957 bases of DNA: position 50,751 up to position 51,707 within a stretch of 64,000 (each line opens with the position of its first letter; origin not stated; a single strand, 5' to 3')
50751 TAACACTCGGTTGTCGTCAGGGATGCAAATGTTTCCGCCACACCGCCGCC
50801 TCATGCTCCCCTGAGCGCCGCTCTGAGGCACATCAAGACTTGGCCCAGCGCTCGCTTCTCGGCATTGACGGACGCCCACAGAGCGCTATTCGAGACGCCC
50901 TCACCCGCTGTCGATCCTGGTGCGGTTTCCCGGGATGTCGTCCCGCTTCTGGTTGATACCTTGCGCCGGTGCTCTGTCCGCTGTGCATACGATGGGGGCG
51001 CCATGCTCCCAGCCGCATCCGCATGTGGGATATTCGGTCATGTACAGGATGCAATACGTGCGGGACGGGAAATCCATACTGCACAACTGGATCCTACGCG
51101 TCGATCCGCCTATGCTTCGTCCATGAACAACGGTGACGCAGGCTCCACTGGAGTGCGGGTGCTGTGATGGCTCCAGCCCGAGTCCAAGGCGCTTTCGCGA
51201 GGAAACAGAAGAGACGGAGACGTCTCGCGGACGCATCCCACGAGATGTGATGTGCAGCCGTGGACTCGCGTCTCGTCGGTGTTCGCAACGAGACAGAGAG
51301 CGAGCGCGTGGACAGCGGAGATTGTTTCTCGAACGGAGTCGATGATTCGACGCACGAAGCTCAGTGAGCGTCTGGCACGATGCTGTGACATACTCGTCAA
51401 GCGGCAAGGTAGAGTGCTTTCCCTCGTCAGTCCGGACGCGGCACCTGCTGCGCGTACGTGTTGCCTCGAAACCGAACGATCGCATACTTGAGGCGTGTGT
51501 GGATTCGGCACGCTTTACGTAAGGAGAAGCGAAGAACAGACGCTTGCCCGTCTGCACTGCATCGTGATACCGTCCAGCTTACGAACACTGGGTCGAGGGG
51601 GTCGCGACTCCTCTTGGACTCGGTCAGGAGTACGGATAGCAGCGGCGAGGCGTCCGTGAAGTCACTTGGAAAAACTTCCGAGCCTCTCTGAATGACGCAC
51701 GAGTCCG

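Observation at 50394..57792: GH31 glycosidase gene sits between two ~1.43 kb, ~99%-identical direct repeats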

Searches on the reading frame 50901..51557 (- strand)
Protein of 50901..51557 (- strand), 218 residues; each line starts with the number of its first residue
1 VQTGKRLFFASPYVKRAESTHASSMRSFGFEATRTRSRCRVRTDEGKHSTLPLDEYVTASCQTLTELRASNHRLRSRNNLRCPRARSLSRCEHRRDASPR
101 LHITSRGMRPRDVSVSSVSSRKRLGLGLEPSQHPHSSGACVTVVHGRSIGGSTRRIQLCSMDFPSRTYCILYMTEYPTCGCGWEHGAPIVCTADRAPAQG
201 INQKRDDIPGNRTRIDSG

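Call 7: search_protein_families(library=pfam, proteins=[window:50901-51557:-], max_evalue=0.01)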
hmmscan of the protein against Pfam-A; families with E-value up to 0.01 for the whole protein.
window:50901-51557:- (218 aa): 0 families

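Call 19: find_related_loci(query=window:50901-51557:-, collection=metagenome_contigs, flank=10000)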
Query window:50901-51557:- (218 aa) in metagenome_contigs; peptide patterns used: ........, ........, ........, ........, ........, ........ (x = any residue, [..] = any of these).
600 stretches matched a pattern (row limit reached: there are more); 3 encode a relative of the query (tblastn E <= 1e-3); 3 distinct loci.
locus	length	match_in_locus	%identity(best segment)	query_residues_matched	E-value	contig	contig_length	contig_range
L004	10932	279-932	97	1-218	4e-144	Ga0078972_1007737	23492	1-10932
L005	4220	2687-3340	97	1-218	6e-146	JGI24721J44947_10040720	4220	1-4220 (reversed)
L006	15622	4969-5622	97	1-218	4e-143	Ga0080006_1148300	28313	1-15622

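Call 23: find_homologous_proteins(query=window:50901-51557:-, max_evalue=0.001)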
Query window:50901-51557:- (218 aa): 1 proteins with E <= 0.001 among 301 candidates.
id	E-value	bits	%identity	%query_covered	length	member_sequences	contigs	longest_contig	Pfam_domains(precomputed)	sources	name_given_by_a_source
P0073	1.1e-123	429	98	89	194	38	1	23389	-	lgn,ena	-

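Call 25: find_encoding_contigs(protein=P0073, flank=10000, max_places=10)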
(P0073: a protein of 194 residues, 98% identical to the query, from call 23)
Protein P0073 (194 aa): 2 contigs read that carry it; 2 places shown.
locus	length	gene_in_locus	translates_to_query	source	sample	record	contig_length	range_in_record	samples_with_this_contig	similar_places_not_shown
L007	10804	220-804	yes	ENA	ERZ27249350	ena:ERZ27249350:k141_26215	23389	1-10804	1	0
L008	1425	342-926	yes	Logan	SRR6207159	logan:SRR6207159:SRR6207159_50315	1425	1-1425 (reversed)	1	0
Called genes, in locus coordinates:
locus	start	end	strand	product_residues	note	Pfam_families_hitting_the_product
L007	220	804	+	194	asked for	-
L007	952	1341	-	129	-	-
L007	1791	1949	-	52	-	-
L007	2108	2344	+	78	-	-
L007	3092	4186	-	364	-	PF01694:Rhomboid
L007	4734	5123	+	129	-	-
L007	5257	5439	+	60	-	-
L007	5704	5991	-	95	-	-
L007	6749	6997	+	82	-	-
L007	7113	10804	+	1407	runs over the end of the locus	PF11965:DUF3479, PF02514:CobN-Mg_chel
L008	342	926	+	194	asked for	-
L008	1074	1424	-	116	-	?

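Call 26: list_cluster_members(proteins=[P0073, P0001])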
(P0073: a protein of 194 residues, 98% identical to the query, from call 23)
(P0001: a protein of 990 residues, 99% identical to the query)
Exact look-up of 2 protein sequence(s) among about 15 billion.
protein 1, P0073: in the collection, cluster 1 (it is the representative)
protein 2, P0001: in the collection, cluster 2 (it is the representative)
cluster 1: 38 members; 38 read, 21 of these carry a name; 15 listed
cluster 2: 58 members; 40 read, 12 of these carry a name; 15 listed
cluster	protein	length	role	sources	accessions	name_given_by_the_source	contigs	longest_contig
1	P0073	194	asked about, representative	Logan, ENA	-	-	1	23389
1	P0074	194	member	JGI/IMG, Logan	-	hypothetical protein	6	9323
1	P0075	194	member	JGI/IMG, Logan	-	hypothetical protein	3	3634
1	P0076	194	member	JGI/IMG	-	hypothetical protein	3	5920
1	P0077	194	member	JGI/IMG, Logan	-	hypothetical protein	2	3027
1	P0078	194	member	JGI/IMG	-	hypothetical protein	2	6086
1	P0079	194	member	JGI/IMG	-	hypothetical protein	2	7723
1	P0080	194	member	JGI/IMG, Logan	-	hypothetical protein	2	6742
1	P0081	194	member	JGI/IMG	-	hypothetical protein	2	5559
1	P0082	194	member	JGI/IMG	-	hypothetical protein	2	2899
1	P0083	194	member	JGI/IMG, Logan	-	hypothetical protein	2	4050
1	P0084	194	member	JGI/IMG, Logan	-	hypothetical protein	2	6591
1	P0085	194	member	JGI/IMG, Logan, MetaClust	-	\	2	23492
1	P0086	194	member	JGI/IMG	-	hypothetical protein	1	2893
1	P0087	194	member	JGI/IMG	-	hypothetical protein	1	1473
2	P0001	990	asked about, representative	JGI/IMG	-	hypothetical protein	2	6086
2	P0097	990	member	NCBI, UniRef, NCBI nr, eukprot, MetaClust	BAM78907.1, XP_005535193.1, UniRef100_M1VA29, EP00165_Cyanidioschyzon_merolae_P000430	similar to alpha-glucosidase [Cyanidioschyzon merolae strain 10D] | Similar to alpha-glucosidase n=1 Tax=Cyanidioschyzon merolae (strain NIES-3377 / 10D) ... | XP_005535193.1 similar to alpha-glucosidase [Cyanidioschyzon merolae strain 10D]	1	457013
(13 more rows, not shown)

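Call 27: find_encoding_contigs(protein=P0097, flank=10000, max_places=5)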
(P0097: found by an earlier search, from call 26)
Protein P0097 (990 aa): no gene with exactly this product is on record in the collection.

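Call 29: find_encoding_contigs(protein=P0074, flank=10000, max_places=10)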
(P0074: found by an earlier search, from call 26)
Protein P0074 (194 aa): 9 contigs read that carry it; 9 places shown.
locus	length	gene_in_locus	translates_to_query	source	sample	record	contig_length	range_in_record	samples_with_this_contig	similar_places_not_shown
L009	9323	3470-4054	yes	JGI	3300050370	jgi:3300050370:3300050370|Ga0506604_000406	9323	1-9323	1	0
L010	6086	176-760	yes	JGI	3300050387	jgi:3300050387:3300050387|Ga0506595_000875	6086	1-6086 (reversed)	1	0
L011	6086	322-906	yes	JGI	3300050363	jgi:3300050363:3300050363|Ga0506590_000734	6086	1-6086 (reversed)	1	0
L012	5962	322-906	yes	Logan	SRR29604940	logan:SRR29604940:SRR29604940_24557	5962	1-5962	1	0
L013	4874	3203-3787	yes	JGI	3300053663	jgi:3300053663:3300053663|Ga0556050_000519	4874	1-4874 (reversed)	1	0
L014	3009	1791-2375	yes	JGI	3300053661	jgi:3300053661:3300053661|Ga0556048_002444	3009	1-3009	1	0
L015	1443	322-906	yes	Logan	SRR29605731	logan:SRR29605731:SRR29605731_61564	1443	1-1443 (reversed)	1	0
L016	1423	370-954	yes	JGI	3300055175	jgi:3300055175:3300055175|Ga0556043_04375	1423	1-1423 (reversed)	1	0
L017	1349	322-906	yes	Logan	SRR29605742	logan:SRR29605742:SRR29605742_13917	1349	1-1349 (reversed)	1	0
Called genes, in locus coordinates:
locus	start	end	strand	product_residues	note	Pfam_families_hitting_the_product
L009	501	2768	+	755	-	PF05236:TAF4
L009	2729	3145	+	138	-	-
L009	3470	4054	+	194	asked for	-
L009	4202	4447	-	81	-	-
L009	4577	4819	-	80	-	-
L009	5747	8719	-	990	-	PF01055:Glyco_hydro_31_2nd, PF21365:Glyco_hydro_31_3rd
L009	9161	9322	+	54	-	?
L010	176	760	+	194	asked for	-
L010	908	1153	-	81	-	-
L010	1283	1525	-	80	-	-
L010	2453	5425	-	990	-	PF01055:Glyco_hydro_31_2nd, PF21365:Glyco_hydro_31_3rd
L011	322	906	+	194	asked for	-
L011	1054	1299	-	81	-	-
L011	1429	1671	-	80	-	-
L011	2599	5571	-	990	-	PF01055:Glyco_hydro_31_2nd, PF21365:Glyco_hydro_31_3rd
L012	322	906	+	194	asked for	-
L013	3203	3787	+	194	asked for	-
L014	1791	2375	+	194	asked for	-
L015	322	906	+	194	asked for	-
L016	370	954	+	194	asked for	-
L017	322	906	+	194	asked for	-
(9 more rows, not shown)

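Call 30: find_encoding_contigs(protein=P0079, flank=10000, max_places=10)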
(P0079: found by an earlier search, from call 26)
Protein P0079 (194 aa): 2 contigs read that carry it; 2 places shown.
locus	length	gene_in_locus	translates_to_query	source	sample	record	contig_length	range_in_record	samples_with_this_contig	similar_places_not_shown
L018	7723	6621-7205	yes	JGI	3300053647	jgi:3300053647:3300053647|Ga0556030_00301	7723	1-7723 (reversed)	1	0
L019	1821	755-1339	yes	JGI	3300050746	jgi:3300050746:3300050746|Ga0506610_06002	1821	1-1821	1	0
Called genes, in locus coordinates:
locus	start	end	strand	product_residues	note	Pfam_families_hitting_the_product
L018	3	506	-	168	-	?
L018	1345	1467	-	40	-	-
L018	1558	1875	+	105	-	-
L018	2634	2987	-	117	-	PF05670:NFACT-R_1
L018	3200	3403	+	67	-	-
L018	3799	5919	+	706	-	PF05236:TAF4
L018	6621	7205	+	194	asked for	-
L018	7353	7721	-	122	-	?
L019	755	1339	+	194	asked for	-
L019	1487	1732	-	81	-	-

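Call 49: search_protein_representatives(protein=window:50901-51557:-)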
Query: 218 residues. Proteins with E-value up to 0.001 (for the whole library): 3; up to 1e-10: 1; up to 1e-30: 1. The best 3 are listed.
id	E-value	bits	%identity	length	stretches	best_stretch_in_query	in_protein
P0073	3.4e-124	428.7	98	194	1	25-218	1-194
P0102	2.5e-05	40.4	42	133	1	8-78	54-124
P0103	9.0e-04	35.3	29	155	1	8-92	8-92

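Call 51: list_cluster_members(proteins=[P0102, P0103])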
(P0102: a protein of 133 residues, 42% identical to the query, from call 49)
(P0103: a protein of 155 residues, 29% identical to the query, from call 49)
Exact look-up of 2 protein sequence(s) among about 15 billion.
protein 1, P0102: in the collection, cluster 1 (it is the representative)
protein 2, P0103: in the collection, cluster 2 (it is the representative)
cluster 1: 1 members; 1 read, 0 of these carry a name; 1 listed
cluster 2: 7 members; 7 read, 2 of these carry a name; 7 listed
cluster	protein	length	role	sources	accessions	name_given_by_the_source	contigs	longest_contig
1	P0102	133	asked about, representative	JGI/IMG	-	-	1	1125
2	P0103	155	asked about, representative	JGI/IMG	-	hypothetical protein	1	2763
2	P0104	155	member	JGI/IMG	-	hypothetical protein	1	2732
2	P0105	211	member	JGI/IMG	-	-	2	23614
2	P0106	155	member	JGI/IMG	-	-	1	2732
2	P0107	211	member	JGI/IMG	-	-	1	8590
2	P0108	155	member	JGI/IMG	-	-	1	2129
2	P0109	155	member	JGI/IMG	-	-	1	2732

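Call 52: find_encoding_contigs(protein=P0105, flank=10000, max_places=6)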
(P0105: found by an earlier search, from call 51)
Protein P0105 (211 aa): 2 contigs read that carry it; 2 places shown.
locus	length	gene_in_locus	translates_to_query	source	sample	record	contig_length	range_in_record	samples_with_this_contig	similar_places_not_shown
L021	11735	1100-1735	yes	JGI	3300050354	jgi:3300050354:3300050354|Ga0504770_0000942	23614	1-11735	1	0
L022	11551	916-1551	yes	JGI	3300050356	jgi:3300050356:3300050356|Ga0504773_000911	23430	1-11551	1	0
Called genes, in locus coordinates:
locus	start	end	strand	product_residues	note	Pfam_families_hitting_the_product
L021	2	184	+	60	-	?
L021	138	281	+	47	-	-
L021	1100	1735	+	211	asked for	-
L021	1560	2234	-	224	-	-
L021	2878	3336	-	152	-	-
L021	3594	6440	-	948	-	PF25773:TPR_ANAPC2, PF08672:ANAPC2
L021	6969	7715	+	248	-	PF12697:Abhydrolase_6 (weak), PF00561:Abhydrolase_1 (weak), PF12146:Hydrolase_4 (faint), PF02129:Peptidase_S15 (faint)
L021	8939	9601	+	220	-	-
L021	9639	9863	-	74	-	-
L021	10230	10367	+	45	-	-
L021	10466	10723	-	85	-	-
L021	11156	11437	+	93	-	-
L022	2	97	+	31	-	?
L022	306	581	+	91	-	-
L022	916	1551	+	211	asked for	-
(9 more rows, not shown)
